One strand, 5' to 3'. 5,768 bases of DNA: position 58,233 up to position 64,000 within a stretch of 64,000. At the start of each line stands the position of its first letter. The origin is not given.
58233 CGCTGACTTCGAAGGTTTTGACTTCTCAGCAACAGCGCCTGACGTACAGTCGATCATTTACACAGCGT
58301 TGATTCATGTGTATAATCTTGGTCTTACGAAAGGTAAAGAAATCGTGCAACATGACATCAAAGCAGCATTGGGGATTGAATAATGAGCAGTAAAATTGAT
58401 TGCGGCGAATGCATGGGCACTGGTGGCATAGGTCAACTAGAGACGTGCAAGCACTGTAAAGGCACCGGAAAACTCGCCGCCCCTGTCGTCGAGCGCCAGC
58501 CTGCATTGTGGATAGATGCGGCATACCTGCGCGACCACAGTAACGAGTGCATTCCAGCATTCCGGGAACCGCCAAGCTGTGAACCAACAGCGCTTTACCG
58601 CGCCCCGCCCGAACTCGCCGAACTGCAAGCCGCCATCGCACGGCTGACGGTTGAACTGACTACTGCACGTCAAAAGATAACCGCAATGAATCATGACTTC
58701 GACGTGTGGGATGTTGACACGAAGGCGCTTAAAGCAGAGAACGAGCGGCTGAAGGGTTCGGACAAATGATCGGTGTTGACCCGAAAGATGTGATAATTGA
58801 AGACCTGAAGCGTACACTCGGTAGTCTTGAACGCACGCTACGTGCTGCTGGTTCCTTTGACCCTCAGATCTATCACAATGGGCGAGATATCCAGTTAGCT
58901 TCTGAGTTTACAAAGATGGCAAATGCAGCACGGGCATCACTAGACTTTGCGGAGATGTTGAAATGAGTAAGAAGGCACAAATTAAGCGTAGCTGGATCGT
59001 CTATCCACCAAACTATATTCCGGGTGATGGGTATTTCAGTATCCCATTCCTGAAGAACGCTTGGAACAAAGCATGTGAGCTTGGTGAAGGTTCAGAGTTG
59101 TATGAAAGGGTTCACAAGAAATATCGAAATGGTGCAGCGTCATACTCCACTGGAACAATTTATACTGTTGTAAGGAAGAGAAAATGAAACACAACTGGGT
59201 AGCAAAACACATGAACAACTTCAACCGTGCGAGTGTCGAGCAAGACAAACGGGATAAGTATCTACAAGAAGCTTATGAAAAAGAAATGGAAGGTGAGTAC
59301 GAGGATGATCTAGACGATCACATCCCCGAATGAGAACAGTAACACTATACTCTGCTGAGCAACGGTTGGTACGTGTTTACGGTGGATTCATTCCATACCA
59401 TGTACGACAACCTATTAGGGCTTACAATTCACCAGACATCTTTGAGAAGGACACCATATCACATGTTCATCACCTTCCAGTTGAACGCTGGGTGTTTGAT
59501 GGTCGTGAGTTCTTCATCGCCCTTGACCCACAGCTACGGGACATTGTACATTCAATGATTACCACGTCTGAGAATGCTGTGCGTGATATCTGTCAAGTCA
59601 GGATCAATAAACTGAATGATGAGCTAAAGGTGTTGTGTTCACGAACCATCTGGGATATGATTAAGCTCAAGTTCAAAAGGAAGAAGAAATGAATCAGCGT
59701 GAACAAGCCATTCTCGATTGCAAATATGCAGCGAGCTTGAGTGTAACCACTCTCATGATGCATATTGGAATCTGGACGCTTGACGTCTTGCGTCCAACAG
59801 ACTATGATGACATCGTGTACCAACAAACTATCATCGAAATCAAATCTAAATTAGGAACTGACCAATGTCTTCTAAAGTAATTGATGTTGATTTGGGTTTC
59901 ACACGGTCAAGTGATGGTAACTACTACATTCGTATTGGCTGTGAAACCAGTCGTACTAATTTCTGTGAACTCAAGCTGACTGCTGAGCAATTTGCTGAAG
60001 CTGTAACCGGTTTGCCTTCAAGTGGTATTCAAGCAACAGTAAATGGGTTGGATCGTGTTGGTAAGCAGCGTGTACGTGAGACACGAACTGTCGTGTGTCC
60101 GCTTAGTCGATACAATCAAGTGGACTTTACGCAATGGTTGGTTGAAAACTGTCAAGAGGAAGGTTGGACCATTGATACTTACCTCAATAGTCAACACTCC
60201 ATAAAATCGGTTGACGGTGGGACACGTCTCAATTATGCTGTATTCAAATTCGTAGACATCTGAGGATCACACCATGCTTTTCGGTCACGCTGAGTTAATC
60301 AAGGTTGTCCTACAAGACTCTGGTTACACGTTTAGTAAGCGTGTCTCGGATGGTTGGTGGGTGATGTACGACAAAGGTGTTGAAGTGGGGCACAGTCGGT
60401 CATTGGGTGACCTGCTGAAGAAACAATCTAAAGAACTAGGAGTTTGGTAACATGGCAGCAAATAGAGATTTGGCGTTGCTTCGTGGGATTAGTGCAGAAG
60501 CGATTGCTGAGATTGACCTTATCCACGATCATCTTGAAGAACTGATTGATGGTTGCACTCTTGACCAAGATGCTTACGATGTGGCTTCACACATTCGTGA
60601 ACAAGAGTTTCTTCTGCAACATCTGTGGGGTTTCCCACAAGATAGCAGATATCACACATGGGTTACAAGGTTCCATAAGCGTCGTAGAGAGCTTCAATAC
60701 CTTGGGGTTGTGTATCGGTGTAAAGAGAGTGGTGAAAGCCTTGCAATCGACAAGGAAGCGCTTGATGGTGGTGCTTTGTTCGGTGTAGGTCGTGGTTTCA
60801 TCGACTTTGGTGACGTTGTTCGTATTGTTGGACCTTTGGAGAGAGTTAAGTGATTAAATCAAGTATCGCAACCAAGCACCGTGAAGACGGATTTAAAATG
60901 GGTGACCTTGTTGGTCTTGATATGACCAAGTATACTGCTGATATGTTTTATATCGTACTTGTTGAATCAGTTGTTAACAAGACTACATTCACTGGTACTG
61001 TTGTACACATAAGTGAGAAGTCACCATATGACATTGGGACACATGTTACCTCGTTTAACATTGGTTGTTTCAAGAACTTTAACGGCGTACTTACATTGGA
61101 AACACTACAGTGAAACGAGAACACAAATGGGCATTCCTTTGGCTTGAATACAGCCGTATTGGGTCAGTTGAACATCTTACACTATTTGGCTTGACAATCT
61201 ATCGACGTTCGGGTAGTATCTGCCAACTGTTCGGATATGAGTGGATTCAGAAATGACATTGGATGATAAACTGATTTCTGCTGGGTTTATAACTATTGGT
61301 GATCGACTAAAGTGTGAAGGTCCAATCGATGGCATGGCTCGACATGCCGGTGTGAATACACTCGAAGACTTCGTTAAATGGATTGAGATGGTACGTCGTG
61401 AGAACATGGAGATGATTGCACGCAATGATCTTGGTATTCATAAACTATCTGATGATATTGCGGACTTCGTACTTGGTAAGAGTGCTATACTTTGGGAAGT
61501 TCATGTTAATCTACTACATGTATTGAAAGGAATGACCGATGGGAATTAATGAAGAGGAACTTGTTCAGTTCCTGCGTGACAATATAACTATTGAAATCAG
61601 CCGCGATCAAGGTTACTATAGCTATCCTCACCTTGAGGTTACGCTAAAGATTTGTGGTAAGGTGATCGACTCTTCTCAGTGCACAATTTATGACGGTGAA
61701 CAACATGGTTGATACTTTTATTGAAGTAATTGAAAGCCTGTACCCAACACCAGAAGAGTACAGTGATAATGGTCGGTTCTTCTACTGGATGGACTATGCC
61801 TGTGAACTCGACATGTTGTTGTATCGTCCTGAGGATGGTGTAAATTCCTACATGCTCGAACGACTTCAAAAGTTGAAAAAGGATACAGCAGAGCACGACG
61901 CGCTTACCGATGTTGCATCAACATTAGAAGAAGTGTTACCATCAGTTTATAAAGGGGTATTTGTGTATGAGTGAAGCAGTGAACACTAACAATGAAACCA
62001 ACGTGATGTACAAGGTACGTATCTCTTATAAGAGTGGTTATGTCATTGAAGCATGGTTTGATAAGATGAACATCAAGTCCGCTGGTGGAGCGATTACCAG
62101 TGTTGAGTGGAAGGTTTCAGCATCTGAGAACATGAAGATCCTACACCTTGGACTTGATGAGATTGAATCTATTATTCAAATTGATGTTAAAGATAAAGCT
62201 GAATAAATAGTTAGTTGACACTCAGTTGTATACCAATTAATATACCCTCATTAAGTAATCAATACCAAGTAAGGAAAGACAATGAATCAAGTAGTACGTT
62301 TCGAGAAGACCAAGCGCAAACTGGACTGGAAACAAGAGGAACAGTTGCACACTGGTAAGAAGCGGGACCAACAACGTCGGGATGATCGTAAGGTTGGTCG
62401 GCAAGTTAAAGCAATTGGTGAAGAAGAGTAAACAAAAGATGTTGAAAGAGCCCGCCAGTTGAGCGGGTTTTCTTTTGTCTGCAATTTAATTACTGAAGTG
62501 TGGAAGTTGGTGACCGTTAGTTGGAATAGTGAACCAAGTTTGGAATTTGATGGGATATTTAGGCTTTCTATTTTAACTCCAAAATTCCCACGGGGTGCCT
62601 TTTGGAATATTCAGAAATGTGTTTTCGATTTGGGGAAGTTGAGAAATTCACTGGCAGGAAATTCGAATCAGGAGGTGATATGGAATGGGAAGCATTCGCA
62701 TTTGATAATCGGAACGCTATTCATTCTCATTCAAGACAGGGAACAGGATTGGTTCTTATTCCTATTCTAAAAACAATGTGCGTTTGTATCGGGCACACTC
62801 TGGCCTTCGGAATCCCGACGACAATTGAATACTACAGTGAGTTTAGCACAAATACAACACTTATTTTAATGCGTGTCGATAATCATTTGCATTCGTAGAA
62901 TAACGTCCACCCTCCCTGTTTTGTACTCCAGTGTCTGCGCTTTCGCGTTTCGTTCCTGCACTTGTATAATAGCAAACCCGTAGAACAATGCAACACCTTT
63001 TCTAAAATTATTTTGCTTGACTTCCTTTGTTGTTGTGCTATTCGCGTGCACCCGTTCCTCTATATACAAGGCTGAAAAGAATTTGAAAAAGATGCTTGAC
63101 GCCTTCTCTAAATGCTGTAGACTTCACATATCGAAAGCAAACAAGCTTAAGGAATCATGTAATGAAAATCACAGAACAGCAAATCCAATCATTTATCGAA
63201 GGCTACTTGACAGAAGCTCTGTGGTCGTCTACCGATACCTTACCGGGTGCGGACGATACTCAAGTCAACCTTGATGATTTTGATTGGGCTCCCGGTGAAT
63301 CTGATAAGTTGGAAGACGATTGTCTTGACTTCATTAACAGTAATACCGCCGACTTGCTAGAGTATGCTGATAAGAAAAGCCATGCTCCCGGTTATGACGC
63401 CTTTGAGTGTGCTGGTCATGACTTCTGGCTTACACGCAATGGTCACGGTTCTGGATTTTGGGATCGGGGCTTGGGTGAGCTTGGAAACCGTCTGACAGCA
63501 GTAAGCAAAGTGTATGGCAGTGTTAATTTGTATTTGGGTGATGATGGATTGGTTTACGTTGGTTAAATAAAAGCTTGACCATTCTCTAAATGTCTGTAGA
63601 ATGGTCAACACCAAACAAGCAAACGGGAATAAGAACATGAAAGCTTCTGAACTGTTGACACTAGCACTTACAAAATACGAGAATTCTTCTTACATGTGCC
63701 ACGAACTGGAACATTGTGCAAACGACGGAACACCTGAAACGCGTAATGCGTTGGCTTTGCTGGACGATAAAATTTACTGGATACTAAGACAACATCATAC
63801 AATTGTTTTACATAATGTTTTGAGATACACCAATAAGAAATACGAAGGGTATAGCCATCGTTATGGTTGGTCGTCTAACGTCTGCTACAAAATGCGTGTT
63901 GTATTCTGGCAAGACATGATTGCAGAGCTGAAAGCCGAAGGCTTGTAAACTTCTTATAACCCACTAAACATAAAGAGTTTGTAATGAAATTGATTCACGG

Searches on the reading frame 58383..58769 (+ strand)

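Call 13: search_protein_families(library=pfam, proteins=[window:58383-58769:+], max_evalue=0.01)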
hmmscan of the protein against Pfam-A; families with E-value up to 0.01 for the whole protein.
window:58383-58769:+ (128 aa): 2 families
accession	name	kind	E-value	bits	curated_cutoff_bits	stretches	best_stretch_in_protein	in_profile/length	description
PF08647.16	BRE1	-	0.00044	20.7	27.9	1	77-122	25-70/95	BRE1 E3 ubiquitin ligase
PF00684.25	DnaJ_CXXCXGXG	-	0.0036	18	32.7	1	5-29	42-65/65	DnaJ central domain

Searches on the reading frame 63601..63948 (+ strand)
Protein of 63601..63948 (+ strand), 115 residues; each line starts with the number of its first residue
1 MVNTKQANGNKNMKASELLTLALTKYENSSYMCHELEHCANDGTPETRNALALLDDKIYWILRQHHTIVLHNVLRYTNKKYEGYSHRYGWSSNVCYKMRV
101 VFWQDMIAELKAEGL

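Call 24: find_encoding_contigs(protein=window:63601-63948:+, flank=10000, max_places=2)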
Protein window:63601-63948:+ (115 aa): 7 contigs read that carry it; 2 places shown.
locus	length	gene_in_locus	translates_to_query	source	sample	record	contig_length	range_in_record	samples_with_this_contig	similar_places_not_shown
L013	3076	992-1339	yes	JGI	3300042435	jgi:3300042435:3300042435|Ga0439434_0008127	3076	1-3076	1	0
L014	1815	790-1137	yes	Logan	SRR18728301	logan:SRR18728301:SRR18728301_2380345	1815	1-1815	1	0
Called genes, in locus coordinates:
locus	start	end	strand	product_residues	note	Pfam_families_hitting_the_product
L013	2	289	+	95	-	?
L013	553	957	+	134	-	-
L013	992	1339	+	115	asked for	-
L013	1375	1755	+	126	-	-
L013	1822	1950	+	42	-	-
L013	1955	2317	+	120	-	-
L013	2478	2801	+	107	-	-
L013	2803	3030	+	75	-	-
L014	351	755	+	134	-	-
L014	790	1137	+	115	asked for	-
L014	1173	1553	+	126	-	-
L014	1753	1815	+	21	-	?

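Call 55: find_related_loci(query=L013:1955-2317:+, collection=viral_contigs, flank=10000)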
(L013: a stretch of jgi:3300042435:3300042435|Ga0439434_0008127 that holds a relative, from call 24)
Query L013:1955-2317:+ (120 aa) in viral_contigs; peptide patterns used: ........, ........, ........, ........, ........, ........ (x = any residue, [..] = any of these).
10 stretches matched a pattern; 3 encode a relative of the query (tblastn E <= 1e-3); 3 distinct loci.
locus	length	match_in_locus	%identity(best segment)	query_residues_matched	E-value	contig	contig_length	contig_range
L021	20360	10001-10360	92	1-120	3e-74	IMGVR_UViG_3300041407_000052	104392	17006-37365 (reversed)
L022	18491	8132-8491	93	1-120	2e-74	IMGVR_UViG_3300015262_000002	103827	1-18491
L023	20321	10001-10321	71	1-109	2e-49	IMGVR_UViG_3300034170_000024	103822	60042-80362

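Call 59: search_protein_families(library=pfam, proteins=[L021:17733-18278:+, L021:14972-15409:-, L021:14468-14854:+], max_evalue=0.01)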
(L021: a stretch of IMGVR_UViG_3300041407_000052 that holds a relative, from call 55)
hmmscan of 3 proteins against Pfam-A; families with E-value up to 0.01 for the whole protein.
L021:17733-18278:+ (181 aa): 0 families

L021:14972-15409:- (145 aa): 0 families

L021:14468-14854:+ (128 aa): 1 family
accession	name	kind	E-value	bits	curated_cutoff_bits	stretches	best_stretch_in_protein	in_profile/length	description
PF19698.5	DUF6197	-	6.2e-13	49.4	24.6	1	25-121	5-110/111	Family of unknown function (DUF6197)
